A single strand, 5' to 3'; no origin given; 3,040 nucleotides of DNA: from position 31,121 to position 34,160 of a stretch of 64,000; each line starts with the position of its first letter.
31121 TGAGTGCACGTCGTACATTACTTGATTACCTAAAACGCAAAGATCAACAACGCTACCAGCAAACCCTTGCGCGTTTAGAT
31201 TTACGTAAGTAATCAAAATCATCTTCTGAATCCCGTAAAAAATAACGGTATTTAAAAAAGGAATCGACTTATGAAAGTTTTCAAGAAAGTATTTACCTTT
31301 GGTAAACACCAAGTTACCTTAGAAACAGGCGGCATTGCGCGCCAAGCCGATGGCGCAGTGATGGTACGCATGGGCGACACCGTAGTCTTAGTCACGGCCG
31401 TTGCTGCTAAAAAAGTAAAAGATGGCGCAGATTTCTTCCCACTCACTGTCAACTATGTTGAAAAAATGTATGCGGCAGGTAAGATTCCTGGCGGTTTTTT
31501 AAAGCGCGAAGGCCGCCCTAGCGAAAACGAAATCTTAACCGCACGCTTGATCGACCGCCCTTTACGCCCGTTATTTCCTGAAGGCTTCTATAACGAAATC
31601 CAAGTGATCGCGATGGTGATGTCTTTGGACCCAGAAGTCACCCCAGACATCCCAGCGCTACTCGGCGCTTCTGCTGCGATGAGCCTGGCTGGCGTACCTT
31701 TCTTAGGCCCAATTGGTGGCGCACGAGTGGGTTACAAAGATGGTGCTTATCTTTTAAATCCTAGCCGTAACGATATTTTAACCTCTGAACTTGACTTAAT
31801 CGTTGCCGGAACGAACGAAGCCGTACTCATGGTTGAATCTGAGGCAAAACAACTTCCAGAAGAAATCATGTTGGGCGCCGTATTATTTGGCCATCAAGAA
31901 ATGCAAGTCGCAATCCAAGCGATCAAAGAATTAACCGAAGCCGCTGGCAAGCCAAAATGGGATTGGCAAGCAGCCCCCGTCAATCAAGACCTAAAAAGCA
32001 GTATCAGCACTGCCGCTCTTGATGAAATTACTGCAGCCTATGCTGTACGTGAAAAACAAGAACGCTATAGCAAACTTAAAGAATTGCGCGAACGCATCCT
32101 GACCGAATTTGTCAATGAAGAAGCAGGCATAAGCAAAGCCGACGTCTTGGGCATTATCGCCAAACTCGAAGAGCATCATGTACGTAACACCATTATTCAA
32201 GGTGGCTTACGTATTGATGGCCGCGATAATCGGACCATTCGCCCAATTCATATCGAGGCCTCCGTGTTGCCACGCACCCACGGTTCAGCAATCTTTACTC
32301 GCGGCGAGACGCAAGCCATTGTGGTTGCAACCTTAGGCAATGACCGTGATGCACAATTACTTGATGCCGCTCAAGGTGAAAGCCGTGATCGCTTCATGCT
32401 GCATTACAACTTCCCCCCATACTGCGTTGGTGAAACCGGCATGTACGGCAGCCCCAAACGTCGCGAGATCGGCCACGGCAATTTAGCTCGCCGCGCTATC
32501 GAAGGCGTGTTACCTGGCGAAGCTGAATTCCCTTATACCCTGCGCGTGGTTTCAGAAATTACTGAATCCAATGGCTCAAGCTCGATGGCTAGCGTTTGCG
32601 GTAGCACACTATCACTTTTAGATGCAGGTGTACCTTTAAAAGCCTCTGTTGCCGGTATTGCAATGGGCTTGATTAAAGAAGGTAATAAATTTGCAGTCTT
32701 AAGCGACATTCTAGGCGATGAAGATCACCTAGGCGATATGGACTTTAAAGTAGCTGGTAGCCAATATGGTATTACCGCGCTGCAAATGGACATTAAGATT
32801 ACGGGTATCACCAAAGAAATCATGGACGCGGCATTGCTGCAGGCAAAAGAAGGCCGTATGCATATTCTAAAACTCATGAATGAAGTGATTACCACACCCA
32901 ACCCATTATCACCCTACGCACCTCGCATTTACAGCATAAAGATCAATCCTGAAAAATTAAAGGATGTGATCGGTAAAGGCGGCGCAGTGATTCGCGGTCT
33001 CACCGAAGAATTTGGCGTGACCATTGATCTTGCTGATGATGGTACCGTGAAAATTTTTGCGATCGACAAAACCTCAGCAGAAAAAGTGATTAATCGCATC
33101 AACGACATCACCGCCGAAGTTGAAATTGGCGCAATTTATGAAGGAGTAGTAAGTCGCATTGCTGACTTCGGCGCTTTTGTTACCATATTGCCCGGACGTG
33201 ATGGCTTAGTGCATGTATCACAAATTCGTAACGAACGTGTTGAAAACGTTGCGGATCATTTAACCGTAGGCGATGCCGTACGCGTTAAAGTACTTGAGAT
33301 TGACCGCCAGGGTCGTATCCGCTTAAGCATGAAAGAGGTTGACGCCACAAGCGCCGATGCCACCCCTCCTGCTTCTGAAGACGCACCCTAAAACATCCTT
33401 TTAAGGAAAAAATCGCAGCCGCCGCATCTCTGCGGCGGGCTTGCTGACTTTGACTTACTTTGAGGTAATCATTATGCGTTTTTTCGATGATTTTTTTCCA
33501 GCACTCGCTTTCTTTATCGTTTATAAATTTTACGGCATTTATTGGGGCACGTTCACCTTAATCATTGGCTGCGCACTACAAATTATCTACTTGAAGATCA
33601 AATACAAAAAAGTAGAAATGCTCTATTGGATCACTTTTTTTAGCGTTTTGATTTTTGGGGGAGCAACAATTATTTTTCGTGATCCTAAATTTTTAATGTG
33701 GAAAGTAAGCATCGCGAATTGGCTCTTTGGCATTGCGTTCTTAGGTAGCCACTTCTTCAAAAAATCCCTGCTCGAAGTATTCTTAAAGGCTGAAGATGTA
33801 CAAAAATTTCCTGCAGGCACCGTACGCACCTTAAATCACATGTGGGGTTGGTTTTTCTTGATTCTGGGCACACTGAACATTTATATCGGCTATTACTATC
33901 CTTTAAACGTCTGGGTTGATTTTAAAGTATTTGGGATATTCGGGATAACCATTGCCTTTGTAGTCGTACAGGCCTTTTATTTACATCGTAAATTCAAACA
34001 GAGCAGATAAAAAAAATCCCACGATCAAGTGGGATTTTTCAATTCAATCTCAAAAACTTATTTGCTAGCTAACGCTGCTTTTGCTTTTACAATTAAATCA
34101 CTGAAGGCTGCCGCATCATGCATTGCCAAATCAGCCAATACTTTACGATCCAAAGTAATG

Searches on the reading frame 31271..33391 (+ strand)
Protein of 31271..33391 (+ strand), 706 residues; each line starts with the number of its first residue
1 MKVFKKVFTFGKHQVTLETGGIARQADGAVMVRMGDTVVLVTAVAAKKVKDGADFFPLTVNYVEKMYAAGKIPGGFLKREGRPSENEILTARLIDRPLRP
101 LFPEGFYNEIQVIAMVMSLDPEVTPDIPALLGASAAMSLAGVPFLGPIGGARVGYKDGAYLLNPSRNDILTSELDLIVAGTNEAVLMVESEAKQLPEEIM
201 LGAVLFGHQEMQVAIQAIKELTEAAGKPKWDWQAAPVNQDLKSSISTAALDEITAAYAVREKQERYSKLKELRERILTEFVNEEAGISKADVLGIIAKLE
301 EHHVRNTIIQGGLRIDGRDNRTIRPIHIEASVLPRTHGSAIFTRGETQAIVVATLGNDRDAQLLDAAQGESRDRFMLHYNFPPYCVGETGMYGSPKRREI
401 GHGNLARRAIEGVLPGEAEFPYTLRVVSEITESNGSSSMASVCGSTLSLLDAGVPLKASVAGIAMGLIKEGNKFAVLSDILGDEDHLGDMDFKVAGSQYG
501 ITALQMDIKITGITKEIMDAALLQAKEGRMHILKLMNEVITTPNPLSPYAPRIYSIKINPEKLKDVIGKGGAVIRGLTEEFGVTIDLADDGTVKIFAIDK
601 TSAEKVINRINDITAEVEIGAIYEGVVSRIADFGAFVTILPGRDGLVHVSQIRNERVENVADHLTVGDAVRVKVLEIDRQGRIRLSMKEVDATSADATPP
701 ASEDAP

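Call 47: search_protein_families(library=ncbifam, proteins=[window:31271-33391:+], max_evalue=1e-8)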
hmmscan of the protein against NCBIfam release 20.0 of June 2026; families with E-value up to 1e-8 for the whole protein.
window:31271-33391:+ (706 aa): 28 families (the best 25 are shown)
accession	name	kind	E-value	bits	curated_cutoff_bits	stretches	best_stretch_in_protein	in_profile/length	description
TIGR03591.1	polynuc_phos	equivalog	0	1066.1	525.05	1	10-690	2-689/689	polyribonucleotide nucleotidyltransferase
NF008805.1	PRK11824.1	equivalog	0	1032.6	471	1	8-689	4-682/683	polyribonucleotide nucleotidyltransferase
TIGR02696.1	pppGpp_PNP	exception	3.4e-201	670.4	1106.75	1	9-685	13-718/720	guanosine pentaphosphate synthetase I/polyribonucleotide nucleotidyltransferase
TIGR02065.1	ECX1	equivalog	2.1e-31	109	318.7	1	308-539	3-225/230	exosome complex exonuclease Rrp41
NF005208.0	PRK06676.1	equivalog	2.3e-24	86.1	368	1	611-697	270-357/391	30S ribosomal protein S1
NF000907.0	PRK00087.1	equivalog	9e-23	80.3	624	1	612-694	556-639/671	bifunctional 4-hydroxy-3-methylbut-2-enyl diphosphate reductase/30S ribosomal protein S1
NF005973.0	PRK08059.1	equivalog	1e-20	74.1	148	1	615-694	3-83/123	S1 domain-containing post-transcriptional regulator GSP13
NF006363.0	PRK08582.1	equivalog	2.3e-20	73.2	171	1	617-691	3-77/140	S1 domain-containing RNA-binding protein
NF040579.1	S1_dom_CvfD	subfamily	2.6e-19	69.6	117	1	618-694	2-79/113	CvfD/Ygs/GSP13 family RNA-binding post-transcriptional regulator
NF004473.0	PRK05807.1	equivalog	5e-19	69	178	1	617-693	3-78/136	S1 domain-containing RNA-binding protein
NF010379.0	PRK13806.1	equivalog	3.1e-17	62.4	648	1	612-690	285-365/491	30S ribosomal protein S1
NF004952.0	PRK06299.1-2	equivalog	4.4e-17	61.6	524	1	613-691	212-290/580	30S ribosomal protein S1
NF004955.0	PRK06299.1-5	equivalog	4.7e-14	51.5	878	1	609-692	188-271/566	30S ribosomal protein S1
NF005911.0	PRK07899.1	equivalog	1.5e-13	50.3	691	1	614-689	203-278/486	30S ribosomal protein S1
TIGR00717.1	rpsA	equivalog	2.6e-13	49.4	577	1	611-692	264-347/516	30S ribosomal protein S1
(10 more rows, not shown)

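Call 49: find_homologous_proteins(query=window:31271-33391:+, max_evalue=1e-100)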
Query window:31271-33391:+ (706 aa): 8000 proteins with E <= 1e-100 among 8000 candidates; the best 120 are listed.
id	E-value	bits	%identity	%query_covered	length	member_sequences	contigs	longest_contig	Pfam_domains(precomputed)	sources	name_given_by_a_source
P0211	0.0e+0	1547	100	100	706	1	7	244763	PF00013.36,PF03725.21,PF00575.30,PF03726.20,PF01138.28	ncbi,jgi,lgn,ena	jgi:polyribonucleotide nucleotidyltransferase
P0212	0.0e+0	1445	97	95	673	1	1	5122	PF00013.36,PF03725.21,PF00575.30,PF03726.20,PF01138.28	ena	-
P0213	0.0e+0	1345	85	100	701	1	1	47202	PF00013.36,PF03725.21,PF00575.30,PF03726.20,PF01138.28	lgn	-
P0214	0.0e+0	1329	85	99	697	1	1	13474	PF00013.36,PF03725.21,PF00575.30,PF03726.20,PF01138.28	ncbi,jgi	jgi:polyribonucleotide nucleotidyltransferase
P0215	0.0e+0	1327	85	99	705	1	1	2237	PF00013.36,PF03725.21,PF00575.30,PF03726.20,PF01138.28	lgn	-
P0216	0.0e+0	1311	83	100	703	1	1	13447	PF00013.36,PF03725.21,PF00575.30,PF03726.20,PF01138.28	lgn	-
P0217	0.0e+0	1309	84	100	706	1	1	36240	PF00013.36,PF03725.21,PF00575.30,PF03726.20,PF01138.28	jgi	jgi:polyribonucleotide nucleotidyltransferase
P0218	0.0e+0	1189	78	98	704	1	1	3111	PF00013.36,PF03725.21,PF00575.30,PF03726.20,PF01138.28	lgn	-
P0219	0.0e+0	1188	77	100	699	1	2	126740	PF00013.36,PF03725.21,PF00575.30,PF03726.20,PF01138.28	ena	-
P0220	0.0e+0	1184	75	98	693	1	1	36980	PF00013.36,PF03725.21,PF00575.30,PF03726.20,PF01138.28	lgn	-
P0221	0.0e+0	1183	77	99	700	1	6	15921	PF00013.36,PF03725.21,PF00575.30,PF03726.20,PF01138.28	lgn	-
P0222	0.0e+0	1182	76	100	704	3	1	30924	PF00013.36,PF03725.21,PF00575.30,PF03726.20,PF01138.28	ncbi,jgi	jgi:polyribonucleotide nucleotidyltransferase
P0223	0.0e+0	1179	77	96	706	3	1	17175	PF00013.36,PF03725.21,PF00575.30,PF03726.20,PF01138.28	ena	-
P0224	0.0e+0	1176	76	97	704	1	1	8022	PF00013.36,PF03725.21,PF00575.30,PF03726.20,PF01138.28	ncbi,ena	-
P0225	0.0e+0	1172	76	98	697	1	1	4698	PF00013.36,PF03725.21,PF00575.30,PF03726.20,PF01138.28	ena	-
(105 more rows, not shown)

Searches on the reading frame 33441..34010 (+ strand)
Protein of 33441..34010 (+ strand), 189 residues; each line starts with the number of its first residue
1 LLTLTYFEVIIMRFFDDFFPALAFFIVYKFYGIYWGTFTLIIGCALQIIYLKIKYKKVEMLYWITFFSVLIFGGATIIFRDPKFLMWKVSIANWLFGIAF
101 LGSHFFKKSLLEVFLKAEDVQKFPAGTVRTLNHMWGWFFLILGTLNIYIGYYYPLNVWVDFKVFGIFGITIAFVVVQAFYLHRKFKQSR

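Call 47: search_protein_families(library=ncbifam, proteins=[window:33441-34010:+], max_evalue=1e-8)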
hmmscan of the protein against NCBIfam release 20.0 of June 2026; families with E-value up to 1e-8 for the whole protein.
window:33441-34010:+ (189 aa): 7 families
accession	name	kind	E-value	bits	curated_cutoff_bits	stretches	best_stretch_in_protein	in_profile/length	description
NF001324.0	PRK00259.1-2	equivalog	4.9e-45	154.2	187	1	14-187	3-174/181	septation protein A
NF001325.0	PRK00259.1-3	equivalog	4.5e-44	150.9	180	1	12-187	1-175/177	septation protein A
TIGR00997.1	ispZ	equivalog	7e-41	140.3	165.2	1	12-187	1-175/178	septation protein IspZ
NF001326.0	PRK00259.1-4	equivalog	2.8e-38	132.2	277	1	12-187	1-175/179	septation protein A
NF001327.0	PRK00259.1-5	equivalog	2e-29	103.1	327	1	13-187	2-188/197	septation protein A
NF001323.0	PRK00259.1-1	equivalog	3.8e-24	85.5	196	1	11-184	10-185/198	septation protein A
NF041646.1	VC0807_fam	subfamily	1.3e-11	44.5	65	1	20-176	13-186/189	VC0807 family protein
